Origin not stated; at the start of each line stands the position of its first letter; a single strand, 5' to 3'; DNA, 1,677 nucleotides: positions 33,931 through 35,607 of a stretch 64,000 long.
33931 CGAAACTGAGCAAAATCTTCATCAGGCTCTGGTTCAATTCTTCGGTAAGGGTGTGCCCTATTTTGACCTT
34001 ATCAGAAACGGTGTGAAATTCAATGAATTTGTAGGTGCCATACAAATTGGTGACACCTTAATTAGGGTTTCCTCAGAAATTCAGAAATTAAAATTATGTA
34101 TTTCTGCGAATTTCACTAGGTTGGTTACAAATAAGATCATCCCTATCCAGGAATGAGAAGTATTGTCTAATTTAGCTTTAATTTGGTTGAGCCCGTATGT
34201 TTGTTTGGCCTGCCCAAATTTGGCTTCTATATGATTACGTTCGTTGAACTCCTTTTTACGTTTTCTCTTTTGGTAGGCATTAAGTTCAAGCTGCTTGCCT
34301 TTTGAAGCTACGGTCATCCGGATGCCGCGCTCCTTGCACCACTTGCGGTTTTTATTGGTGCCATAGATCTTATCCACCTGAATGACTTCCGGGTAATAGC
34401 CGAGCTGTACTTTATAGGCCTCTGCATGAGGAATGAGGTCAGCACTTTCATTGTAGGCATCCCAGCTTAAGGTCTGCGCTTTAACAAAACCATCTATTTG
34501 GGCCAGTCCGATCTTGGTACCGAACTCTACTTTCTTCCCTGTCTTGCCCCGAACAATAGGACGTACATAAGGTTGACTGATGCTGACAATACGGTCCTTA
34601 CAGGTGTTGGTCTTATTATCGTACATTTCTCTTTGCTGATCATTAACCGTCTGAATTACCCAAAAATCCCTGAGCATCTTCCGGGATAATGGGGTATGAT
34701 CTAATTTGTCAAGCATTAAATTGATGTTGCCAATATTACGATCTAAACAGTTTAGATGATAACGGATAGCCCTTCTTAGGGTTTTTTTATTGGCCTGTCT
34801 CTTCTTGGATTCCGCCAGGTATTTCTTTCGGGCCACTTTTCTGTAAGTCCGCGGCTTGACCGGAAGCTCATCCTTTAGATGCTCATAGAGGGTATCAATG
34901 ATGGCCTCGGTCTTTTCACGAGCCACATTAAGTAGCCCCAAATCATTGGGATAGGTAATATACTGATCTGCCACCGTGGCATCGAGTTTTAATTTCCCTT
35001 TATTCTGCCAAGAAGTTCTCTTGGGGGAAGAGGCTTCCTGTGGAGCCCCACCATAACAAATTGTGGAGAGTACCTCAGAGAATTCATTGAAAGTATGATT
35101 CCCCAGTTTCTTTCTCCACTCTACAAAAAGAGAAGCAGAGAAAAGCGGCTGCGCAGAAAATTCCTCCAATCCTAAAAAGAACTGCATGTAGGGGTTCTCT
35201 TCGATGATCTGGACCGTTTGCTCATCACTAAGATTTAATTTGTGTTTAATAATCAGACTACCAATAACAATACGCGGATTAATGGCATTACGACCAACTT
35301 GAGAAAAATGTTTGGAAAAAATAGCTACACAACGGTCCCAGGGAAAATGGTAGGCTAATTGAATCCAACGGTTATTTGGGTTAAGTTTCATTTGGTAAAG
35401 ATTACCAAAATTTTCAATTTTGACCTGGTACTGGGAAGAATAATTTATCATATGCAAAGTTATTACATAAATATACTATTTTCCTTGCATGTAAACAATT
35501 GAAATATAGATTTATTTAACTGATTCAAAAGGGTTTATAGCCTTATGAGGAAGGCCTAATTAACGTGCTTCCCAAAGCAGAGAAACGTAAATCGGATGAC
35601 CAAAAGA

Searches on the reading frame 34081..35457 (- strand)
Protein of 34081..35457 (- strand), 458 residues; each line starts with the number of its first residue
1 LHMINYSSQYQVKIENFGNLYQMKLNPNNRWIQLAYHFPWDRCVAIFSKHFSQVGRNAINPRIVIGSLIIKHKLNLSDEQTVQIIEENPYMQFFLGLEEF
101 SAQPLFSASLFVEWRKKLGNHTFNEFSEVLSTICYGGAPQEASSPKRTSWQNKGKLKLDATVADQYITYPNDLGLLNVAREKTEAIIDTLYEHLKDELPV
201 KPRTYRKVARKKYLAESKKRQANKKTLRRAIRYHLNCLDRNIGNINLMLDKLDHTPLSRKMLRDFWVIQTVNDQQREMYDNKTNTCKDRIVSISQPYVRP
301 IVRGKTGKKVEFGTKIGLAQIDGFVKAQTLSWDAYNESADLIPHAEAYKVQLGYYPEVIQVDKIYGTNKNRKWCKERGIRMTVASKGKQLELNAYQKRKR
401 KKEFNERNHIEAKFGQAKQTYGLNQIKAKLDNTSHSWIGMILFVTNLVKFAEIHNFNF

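Call 37: search_protein_families(library=pfam, proteins=[window:34081-35457:-], max_evalue=0.0001)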
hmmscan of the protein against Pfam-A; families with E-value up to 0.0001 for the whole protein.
window:34081-35457:- (458 aa): 3 families
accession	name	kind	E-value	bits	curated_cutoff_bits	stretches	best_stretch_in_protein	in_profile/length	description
PF13586.12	DDE_Tnp_1_2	-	2.2e-19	70.1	29.2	1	360-447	2-85/86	Transposase DDE domain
PF05598.16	DUF772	-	4.8e-14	52.5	23.1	1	55-125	1-69/74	Transposase domain (DUF772)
PF01609.27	DDE_Tnp_1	-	4.6e-05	23.7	23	1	351-447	75-200/200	Transposase DDE domain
